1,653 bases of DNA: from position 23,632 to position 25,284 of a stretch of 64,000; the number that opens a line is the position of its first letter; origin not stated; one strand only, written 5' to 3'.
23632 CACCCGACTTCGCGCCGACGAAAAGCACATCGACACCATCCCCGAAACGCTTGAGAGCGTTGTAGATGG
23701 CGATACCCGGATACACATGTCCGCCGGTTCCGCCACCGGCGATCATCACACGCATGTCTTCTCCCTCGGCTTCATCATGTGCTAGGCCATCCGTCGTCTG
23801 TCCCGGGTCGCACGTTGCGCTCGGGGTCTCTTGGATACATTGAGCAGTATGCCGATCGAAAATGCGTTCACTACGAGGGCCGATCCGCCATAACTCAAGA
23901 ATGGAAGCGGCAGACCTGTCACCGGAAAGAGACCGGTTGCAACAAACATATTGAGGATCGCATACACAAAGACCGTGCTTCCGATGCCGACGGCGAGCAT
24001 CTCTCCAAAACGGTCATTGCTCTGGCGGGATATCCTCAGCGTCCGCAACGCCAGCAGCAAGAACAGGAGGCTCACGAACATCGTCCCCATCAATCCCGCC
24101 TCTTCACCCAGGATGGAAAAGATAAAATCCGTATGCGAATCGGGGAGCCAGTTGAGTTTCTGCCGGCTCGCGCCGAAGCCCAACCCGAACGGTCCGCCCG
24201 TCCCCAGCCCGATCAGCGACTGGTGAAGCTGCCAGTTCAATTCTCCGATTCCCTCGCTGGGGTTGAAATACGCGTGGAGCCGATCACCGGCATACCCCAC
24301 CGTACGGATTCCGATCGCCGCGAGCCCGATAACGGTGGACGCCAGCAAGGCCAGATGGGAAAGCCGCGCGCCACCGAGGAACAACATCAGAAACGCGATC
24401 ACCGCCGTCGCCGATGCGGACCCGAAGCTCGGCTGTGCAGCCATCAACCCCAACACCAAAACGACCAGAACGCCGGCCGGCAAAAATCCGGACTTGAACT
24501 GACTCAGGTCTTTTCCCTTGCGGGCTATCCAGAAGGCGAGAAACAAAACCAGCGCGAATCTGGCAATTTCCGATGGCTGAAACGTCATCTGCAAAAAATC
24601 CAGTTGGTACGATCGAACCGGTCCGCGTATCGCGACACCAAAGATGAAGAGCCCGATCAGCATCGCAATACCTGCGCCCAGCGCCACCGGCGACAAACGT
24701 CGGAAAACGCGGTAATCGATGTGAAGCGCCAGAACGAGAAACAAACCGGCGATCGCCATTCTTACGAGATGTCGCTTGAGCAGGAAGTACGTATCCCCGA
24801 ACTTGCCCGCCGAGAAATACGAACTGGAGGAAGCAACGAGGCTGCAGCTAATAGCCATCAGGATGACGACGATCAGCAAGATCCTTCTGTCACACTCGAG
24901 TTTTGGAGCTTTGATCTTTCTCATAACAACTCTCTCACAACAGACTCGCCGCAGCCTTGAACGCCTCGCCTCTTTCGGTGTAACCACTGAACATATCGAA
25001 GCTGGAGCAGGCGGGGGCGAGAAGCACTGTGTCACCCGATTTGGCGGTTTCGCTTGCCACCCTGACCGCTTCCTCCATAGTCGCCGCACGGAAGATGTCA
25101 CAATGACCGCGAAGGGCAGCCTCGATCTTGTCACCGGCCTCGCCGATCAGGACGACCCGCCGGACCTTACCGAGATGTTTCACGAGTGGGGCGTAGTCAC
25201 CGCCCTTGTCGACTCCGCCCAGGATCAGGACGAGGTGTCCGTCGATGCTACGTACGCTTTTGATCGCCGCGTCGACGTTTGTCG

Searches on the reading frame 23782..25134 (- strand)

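Call 63: search_protein_families(library=pfam, proteins=[window:23782-25134:-], max_evalue=0.0001)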
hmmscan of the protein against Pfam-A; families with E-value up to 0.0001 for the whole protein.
window:23782-25134:- (450 aa): 1 family
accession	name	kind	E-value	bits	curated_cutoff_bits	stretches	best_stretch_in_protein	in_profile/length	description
PF01098.24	FTSW_RODA_SPOVE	-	1.1e-82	278.4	26.4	1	85-436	4-353/356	Cell cycle protein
